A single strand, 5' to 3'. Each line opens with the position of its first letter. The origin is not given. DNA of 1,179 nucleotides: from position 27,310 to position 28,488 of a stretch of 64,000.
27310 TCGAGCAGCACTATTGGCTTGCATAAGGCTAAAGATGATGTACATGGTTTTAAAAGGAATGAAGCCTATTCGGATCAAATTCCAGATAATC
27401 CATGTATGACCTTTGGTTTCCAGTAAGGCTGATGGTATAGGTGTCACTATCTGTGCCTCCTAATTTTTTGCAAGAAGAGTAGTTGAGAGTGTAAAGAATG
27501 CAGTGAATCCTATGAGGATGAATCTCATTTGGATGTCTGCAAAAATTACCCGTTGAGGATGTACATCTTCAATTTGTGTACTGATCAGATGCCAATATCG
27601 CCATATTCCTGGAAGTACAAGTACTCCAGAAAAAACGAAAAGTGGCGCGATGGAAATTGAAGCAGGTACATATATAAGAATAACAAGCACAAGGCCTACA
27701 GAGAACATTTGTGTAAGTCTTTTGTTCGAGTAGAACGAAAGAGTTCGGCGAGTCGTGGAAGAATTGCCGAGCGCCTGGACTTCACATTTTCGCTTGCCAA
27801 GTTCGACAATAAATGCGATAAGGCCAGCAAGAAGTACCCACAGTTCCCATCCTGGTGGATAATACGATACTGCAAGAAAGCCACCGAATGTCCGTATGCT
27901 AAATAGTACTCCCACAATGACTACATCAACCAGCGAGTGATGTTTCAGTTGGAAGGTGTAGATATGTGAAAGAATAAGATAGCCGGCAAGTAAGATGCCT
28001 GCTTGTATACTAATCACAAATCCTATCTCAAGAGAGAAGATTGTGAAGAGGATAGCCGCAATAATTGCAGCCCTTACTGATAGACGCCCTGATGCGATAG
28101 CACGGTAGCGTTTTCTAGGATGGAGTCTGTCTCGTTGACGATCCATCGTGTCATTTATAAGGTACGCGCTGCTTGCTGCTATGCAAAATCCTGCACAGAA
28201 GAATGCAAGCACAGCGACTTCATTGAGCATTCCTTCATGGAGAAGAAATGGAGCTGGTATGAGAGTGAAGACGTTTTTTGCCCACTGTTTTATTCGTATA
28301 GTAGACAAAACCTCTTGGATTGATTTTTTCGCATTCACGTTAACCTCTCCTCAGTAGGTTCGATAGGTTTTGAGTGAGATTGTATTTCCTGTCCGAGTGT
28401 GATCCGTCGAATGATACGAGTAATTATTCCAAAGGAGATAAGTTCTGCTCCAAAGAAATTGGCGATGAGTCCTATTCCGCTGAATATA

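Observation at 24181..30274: Five-gene co-directional lipid-linked glycan cluster resembling the decaprenyl-phosphoryl-pentose arabinan module, with elevated G+C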

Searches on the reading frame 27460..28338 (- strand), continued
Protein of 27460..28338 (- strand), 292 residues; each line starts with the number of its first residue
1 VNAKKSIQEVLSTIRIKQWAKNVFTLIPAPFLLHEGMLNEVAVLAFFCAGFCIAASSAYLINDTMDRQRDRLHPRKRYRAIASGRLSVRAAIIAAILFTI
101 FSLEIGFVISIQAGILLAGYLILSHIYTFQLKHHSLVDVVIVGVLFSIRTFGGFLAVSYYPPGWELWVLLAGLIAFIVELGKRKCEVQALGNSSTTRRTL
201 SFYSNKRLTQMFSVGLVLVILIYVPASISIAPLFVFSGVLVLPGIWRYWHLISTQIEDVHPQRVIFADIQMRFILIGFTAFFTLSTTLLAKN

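Call 75: fold_search(model_id=the predicted structure, library=pdb)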
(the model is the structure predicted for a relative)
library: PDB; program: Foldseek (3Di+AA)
matches with E <= 10: 446; with E <= 0.001: 15
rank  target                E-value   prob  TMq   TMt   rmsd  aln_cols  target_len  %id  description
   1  7oci_F                1.1e-07  1.00  0.52  0.46  12.7       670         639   12  Cryo-EM structure of yeast Ost6p containing oligosaccharyltransferase complex (released 2022-02-16)
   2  8b6l_I                9.3e-07  1.00  0.52  0.44  11.7       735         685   10  Subtomogram average of the human Sec61-TRAP-OSTA-translocon (released 2022-12-07)
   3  7zlh_A                9.6e-07  1.00  0.47  0.41  11.5       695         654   12  Cryo-EM structure of C-mannosyltransferase CeDPY19, in apo state, bound to CMT2-Fab and anti-Fab nanobody (released 2023-01-11)
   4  9n9j_I                2.0e-06  1.00  0.51  0.42  12.4       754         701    9  Structure of a GRP94 folding intermediate engaged with a CCDC134- and FKBP11-bound secretory translocon (released 2025-11-19)
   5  5f15                  3.0e-06  1.00  0.55  0.56   7.6       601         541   11  Crystal Structure of ArnT from Cupriavidus metallidurans bound to Undecaprenyl phosphate (released 2016-02-17)
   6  6s7o_A                4.8e-06  1.00  0.53  0.46  13.4       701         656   10  Cryo-EM structure of human oligosaccharyltransferase complex OST-A (released 2019-12-18)
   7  7zlg_A                1.3e-05  1.00  0.49  0.43  10.3       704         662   12  Cryo-EM structure of C-mannosyltransferase CeDPY19, in complex with acceptor peptide and bound to CMT2-Fab and anti-Fa (released 2023-01-11)
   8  7zli_A                1.4e-05  1.00  0.48  0.42  11.1       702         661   12  Cryo-EM structure of C-mannosyltransferase CeDPY19, in complex with Dol25-P-Man and bound to CMT2-Fab and anti-Fab nan (released 2023-01-11)
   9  5ezm                  2.7e-05  1.00  0.52  0.54   7.5       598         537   11  Crystal Structure of ArnT from Cupriavidus metallidurans in the apo state (released 2016-02-17)
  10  9i5k_A                2.8e-05  1.00  0.45  0.50   8.3       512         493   12  Structure of the Chaetomium thermophilum Pmt4 homodimer (C2 symmetry) (released 2025-12-24)
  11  9s6u_A                6.3e-05  1.00  0.42  0.43   9.9       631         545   11  Ternary cryo-EM structure of human ALG9 with Dol25-PP-GlcNAc2Man8, Dol25-P-Man and Fab (released 2026-03-18)
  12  9s6t_A                9.5e-05  1.00  0.49  0.55   7.9       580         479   10  Ternary cryo-EM structure of chicken ALG12 with Dol25-PP-GlcNAc2Man7, Dol25-P-Man, and Fab (released 2026-03-18)
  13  9s6s_A                1.3e-04  1.00  0.45  0.46   9.4       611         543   11  Ternary cryo-EM structure of human ALG9 with Dol25-PP-GlcNAc2Man6, Dol25-P-Man and Fab (released 2026-03-18)
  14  9dlh                  7.3e-04  1.00  0.43  0.41   7.9       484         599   13  donor substrate analog-bound AftB (released 2025-06-25)
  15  3rce_A                9.4e-04  1.00  0.48  0.41  12.1       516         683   12  Bacterial oligosaccharyltransferase PglB (released 2011-06-15)
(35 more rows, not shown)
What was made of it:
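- AftB and Emb proteins appear among the structural hits at 7e-4 to 3e-3 (call 75).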

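Call 81: search_dna_similar(query=window:27460-28338:-, collection=phages, mode=protein, max_rows=10)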
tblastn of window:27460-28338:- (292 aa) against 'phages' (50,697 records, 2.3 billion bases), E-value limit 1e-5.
Records with a match: 1; places in all: 1; records where one place covers at least 80% of the query: 1.
Best place of each record, by identity: <60% 1.
By first word of the organism name: Bacteriophage 1.
By host as written in the record: - 1.
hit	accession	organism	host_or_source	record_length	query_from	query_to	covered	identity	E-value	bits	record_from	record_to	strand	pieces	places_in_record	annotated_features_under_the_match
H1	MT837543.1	Bacteriophage sp.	human fecal samples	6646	7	277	93%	27.3%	1e-16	86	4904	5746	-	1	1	record has no annotation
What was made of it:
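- Tried and rejected: The phage collection gave one unannotated hit (call 81).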

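Call 82: search_dna_similar(query=window:27460-28338:-, collection=plasmids, mode=protein, max_rows=25, rows=spread)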
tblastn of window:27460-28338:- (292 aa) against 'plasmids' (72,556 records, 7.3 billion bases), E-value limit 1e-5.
Records with a match: 98; places in all: 98; records where one place covers at least 80% of the query: 24.
Best place of each record, by identity: <60% 98.
By first word of the organism name: Rhizobium 36; Sinorhizobium 5; Mesorhizobium 3; Salipiger 3; Sphingomonadaceae 3; Cereibacter 3; Vibrio 3; Rhodovulum 2; Ruegeria 2; Natronococcus 2; and 30 more.
By predicted mobility (MOB-suite, as given by PLSDB): non-mobilizable 67; conjugative 21; mobilizable 10.
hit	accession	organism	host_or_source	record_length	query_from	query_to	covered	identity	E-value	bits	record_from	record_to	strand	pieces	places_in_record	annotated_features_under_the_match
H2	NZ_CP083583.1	Kovacikia minuta CCNUW1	cell culture,fresh water lake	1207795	11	277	91%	30.7%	2e-18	92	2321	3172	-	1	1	record has no annotation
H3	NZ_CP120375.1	Sinorhizobium garamanticum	Argyrolobium uniflorum,Cell culture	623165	4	267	90%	30.0%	2e-19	96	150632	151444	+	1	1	UbiA family prenyltransferase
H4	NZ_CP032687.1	Rhizobium sp. CCGE531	Phaseolus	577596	1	267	91%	29.0%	9e-19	94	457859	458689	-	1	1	UbiA family prenyltransferase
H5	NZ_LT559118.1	Nonomuraea gerenzanensis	-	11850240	4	268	91%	28.1%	5e-15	82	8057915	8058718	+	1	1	none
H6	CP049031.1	Rhodobacteraceae bacterium SC52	Apostichopus japonicus,pure ...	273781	14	276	90%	27.4%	4e-11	71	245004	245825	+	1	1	UbiA family prenyltransferase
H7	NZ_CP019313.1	Tateyamaria omphalii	Single cell,seawater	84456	15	267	87%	28.1%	8e-14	79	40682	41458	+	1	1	UbiA family prenyltransferase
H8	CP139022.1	Flammeovirgaceae bacterium SG7u.111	Seagrass,tissue sample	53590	9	274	91%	26.3%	4e-17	89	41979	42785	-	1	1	decaprenyl-phosphate phosphoribosyltransferase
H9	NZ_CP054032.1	Rhizobium indicum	Pisum sativum l. (pea),Pure culture,Pea ...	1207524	2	217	74%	31.8%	6e-17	88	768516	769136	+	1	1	record has no annotation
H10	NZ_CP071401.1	Rhizobium leguminosarum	lentil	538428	14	244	79%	28.7%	2e-14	81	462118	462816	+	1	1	UbiA family prenyltransferase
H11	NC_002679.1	Mesorhizobium japonicum MAFF 303099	-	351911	7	187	62%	36.3%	4e-19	94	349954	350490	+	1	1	UbiA family prenyltransferase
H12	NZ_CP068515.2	Lactococcus cremoris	Whole organism,Dairy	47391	50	276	78%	28.9%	6e-12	73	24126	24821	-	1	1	decaprenyl-phosphate phosphoribosyltransferase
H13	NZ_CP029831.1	Azospirillum ramasamyi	single cell,Cow dung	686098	4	224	76%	28.3%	1e-6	57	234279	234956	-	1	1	UbiA family prenyltransferase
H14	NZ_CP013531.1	Rhizobium phaseoli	Phaseolus vulgaris,Whole ...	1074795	14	217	70%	29.3%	2e-11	72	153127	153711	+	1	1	record has no annotation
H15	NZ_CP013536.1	Rhizobium phaseoli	Phaseolus vulgaris,Whole ...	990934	14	217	70%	28.8%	6e-11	70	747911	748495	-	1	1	UbiA family prenyltransferase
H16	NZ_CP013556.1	Rhizobium phaseoli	Phaseolus vulgaris,Whole ...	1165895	14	217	70%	28.8%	6e-11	70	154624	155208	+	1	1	record has no annotation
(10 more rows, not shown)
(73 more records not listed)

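Call 83: get_annotated_region(hit=H4, flank=9000)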
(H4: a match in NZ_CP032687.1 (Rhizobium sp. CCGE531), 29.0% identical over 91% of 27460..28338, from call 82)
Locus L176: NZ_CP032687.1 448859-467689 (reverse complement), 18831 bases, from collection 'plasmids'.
description: Rhizobium sp. CCGE531 plasmid pRCCGE531b, complete sequence
organism: Rhizobium sp. CCGE531 (NCBI taxid 2364271)
taxonomy: Bacteria; Pseudomonadota; Alphaproteobacteria; Hyphomicrobiales; Rhizobiaceae; Rhizobium; Rhizobium sp. CCGE531
host: -; source: Phaseolus; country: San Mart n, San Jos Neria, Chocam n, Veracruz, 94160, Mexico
typing (MOB-suite, as given by PLSDB): conjugative; relaxase MOBQ; mating-pair formation MPF_T
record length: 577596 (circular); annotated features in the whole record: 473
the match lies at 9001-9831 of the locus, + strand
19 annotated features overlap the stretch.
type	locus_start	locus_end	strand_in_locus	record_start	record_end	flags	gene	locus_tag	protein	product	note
CDS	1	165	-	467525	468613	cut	-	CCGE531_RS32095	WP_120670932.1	Gfo/Idh/MocA family oxidoreductase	-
CDS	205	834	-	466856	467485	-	-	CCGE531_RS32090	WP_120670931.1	cupin domain-containing protein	-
CDS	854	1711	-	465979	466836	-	-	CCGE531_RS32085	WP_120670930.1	phosphoenolpyruvate hydrolase family protein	-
CDS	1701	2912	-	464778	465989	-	-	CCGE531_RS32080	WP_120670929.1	Tm-1-like ATP-binding domain-containing protein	-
CDS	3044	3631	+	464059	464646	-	-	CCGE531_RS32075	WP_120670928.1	phosphoenolpyruvate hydrolase family protein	-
CDS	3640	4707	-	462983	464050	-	ugpC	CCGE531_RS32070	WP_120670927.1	sn-glycerol-3-phosphate ABC transporter ATP-binding protein UgpC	-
CDS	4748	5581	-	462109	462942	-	-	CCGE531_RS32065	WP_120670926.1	carbohydrate ABC transporter permease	GO:0008643 - carbohydrate transport [Evidence IEA]; GO:0055085 - transmembrane transport [Evidence IEA]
CDS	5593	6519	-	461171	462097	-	-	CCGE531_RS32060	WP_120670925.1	sugar ABC transporter permease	-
CDS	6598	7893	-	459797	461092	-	-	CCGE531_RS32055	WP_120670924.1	extracellular solute-binding protein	-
CDS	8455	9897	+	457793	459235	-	-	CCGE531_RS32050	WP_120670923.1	UbiA family prenyltransferase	-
CDS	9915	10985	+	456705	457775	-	-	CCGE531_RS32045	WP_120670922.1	NAD(P)-dependent oxidoreductase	-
CDS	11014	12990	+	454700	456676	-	-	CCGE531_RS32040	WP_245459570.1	hypothetical protein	-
CDS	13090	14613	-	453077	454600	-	-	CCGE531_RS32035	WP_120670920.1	GMC family oxidoreductase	-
CDS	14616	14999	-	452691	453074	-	-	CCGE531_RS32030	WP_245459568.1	hypothetical protein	-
CDS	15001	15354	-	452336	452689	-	-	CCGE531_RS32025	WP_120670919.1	SMR family transporter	-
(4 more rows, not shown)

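Call 101: get_annotated_region(hit=H12, flank=8000)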
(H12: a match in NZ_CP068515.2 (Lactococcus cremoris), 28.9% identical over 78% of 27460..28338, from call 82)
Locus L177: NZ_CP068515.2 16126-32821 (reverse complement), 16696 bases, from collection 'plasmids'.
description: Lactococcus cremoris strain F.2.7 plasmid pF27D, complete sequence
organism: Lactococcus cremoris (NCBI taxid 1359)
taxonomy: Bacteria; Bacillota; Bacilli; Lactobacillales; Streptococcaceae; Lactococcus; Lactococcus cremoris
host: -; source: Whole organism,Dairy; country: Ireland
typing (MOB-suite, as given by PLSDB): mobilizable; replicon rep_cluster_414,rep_cluster_556; relaxase MOBP,MOB_Unknown
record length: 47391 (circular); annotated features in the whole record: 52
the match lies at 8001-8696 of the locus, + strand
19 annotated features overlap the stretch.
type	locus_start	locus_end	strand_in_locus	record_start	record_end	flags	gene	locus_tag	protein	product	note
CDS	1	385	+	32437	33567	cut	-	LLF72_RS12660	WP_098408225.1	glycoside hydrolase family 99-like domain-containing protein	-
CDS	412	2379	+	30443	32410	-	-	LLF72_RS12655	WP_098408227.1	capsular polysaccharide synthesis protein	-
CDS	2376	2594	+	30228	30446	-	-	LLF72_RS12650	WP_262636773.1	hypothetical protein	-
CDS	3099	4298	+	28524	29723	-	-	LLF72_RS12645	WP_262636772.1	O-antigen ligase family protein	-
CDS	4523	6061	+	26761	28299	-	-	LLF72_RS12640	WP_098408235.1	oligosaccharide flippase family protein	-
CDS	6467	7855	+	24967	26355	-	-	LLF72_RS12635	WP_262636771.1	hypothetical protein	-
CDS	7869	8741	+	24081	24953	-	-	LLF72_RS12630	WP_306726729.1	decaprenyl-phosphate phosphoribosyltransferase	-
CDS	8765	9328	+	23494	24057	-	-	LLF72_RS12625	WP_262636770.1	HAD-IB family phosphatase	GO:0008152 - metabolic process [Evidence IEA]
CDS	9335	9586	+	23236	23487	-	-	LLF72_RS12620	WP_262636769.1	GtrA family protein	GO:0000271 - polysaccharide biosynthetic process [Evidence IEA]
CDS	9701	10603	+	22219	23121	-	-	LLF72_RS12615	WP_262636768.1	phosphodiester glycosidase family protein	-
CDS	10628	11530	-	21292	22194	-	-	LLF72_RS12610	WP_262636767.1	LCP family protein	-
CDS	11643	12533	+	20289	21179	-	-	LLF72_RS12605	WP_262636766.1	IS982-like element IS982B family transposase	GO:0006313 - DNA transposition [Evidence IEA]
CDS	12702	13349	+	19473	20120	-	pcp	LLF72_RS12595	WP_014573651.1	pyroglutamyl-peptidase I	GO:0030163 - protein catabolic process [Evidence IEA]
CDS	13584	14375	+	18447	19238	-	-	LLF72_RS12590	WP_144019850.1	Type 1 glutamine amidotransferase-like domain-containing protein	GO:0006508 - proteolysis [Evidence IEA]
CDS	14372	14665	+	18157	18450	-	-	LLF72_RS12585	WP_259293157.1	hypothetical protein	-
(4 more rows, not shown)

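Call 107: search_protein_representatives(alignment_id=A4)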
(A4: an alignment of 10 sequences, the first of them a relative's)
Query: 10 sequences, 541 profile positions. Proteins with E-value up to 0.001 (for the whole library): 4309; up to 1e-10: 2588; up to 1e-30: 1177. The best 150 are listed.
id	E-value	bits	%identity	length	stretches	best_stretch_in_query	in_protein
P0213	3.3e-219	745.4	-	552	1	15-532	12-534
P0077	2.0e-199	680.1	-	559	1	4-540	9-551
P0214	3.3e-198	676.1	-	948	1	12-533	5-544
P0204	1.8e-197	673.6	-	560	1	11-535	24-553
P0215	1.7e-168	578.0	-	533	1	13-531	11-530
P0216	6.8e-166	569.4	-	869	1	17-531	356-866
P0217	9.3e-161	552.5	-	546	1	14-531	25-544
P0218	4.0e-158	543.8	-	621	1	22-533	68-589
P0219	6.0e-158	543.2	-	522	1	22-531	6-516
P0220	7.5e-153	526.4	-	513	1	31-530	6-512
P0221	7.7e-151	519.7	-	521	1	23-531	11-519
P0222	2.5e-150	518.0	-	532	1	24-532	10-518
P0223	3.0e-149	514.5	-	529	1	30-531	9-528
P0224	1.4e-148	512.3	-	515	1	24-530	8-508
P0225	1.7e-148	512.0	-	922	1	17-532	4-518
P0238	1.2e-141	489.4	-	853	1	19-531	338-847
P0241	1.0e-139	483.0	-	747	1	28-529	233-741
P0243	1.5e-139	482.5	-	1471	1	20-538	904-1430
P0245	3.1e-138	478.1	-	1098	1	15-532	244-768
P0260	1.3e-131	456.3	-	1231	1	24-536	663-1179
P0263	1.5e-131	456.0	-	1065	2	10-531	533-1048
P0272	6.0e-130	450.8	-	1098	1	26-537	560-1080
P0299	3.5e-123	428.5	-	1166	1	26-532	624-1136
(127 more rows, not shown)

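Call 108: search_protein_families(library=pfam, proteins=[P0216, P0238, P0245, P0260, P0263, P0272, P0299, P0243, P0241], max_evalue=0.0001)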
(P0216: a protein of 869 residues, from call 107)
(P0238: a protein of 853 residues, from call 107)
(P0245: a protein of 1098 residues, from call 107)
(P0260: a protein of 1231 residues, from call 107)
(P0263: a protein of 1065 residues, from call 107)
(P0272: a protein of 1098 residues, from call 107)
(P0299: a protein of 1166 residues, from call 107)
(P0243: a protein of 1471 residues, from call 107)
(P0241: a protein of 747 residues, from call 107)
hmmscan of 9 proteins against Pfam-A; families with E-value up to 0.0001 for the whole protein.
P0216 (869 aa): 3 families
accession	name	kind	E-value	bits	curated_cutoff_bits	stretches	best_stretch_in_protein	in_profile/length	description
PF00535.33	Glycos_transf_2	-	1.6e-27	96.9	23.3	1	42-171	1-128/168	Glycosyl transferase family 2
PF10111.15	Glyco_tranf_2_2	-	1.7e-08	34.7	27.3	1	42-147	1-112/276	Glycosyltransferase like family 2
PF13231.12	PMT_2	-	2e-08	35.1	26.1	1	446-581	21-152/160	Dolichyl-phosphate-mannose-protein mannosyltransferase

P0238 (853 aa): 2 families
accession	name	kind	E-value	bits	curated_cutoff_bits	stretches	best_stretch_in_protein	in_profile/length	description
PF00535.33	Glycos_transf_2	-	2e-17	64.1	23.3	1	5-168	2-167/168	Glycosyl transferase family 2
PF13231.12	PMT_2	-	7.5e-07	29.9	26.1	1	426-566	21-157/160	Dolichyl-phosphate-mannose-protein mannosyltransferase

P0245 (1098 aa): 3 families
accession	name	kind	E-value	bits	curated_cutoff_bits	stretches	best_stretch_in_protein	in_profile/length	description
PF00535.33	Glycos_transf_2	-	6.2e-27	95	23.3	1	23-184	1-166/168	Glycosyl transferase family 2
PF00150.24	Cellulase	-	1.5e-07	31.7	23.5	1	905-1054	115-256/272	Cellulase (glycosyl hydrolase family 5)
PF10111.15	Glyco_tranf_2_2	-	3.6e-07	30.4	27.3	1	23-119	1-96/276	Glycosyltransferase like family 2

P0260 (1231 aa): 4 families
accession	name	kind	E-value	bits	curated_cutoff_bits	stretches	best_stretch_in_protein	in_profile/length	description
PF13641.12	Glyco_tranf_2_3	-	2.8e-25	90.1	27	1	185-413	1-230/230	Glycosyltransferase like family 2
PF13632.12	Glyco_trans_2_3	-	3.1e-20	73.3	27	1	273-466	3-193/198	Glycosyl transferase family group 2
PF00535.33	Glycos_transf_2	-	2.4e-09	37.8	23.3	1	189-324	2-132/168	Glycosyl transferase family 2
PF13231.12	PMT_2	-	4.8e-07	30.6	26.1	1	748-855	24-131/160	Dolichyl-phosphate-mannose-protein mannosyltransferase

P0263 (1065 aa): 0 families

P0272 (1098 aa): 4 families
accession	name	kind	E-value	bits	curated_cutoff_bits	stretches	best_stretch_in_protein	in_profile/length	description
PF13632.12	Glyco_trans_2_3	-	4.5e-21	76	27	1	215-429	1-169/198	Glycosyl transferase family group 2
PF13641.12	Glyco_tranf_2_3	-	3.6e-20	73.4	27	1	129-357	1-230/230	Glycosyltransferase like family 2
PF13231.12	PMT_2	-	1.8e-07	31.9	26.1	1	641-785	21-160/160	Dolichyl-phosphate-mannose-protein mannosyltransferase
PF00535.33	Glycos_transf_2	-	2.6e-06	27.9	23.3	1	133-265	2-131/168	Glycosyl transferase family 2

P0299 (1166 aa): 4 families
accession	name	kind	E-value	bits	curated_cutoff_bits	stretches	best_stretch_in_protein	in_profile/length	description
PF13632.12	Glyco_trans_2_3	-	1.6e-26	93.8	27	1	260-454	1-195/198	Glycosyl transferase family group 2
PF13641.12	Glyco_tranf_2_3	-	8.4e-23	82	27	1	174-402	1-230/230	Glycosyltransferase like family 2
PF00535.33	Glycos_transf_2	-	7e-10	39.5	23.3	1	178-316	2-132/168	Glycosyl transferase family 2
PF13231.12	PMT_2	-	4.1e-05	24.3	26.1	1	705-837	22-154/160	Dolichyl-phosphate-mannose-protein mannosyltransferase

P0243 (1471 aa): 5 families
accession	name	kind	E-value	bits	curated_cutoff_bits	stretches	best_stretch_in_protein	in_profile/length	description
PF00535.33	Glycos_transf_2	-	1.3e-35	123.3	23.3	2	35-197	1-166/168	Glycosyl transferase family 2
PF13641.12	Glyco_tranf_2_3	-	1.2e-32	114.2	27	1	424-652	1-230/230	Glycosyltransferase like family 2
PF13632.12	Glyco_trans_2_3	-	3.8e-24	86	27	1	510-706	1-188/198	Glycosyl transferase family group 2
PF13231.12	PMT_2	-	2.2e-08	34.9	26.1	1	992-1113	22-140/160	Dolichyl-phosphate-mannose-protein mannosyltransferase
PF13506.12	Glyco_transf_21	-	7.6e-07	29.2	21.7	0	103-176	17-91/174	Glycosyl transferase family 21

P0241 (747 aa): 0 families

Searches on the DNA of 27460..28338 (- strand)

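Call 80: search_dna_similar(query=L042:1800-3600:+, collection=ecoli_genomes, mode=distant, max_rows=8)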
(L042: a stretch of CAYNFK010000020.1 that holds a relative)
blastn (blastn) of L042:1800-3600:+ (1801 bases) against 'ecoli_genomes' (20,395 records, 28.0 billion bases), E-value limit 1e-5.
No match.
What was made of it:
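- Tried and rejected: Querying the E. coli collection with an Enterobacteriaceae PPPRS locus gave no match (call 80).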
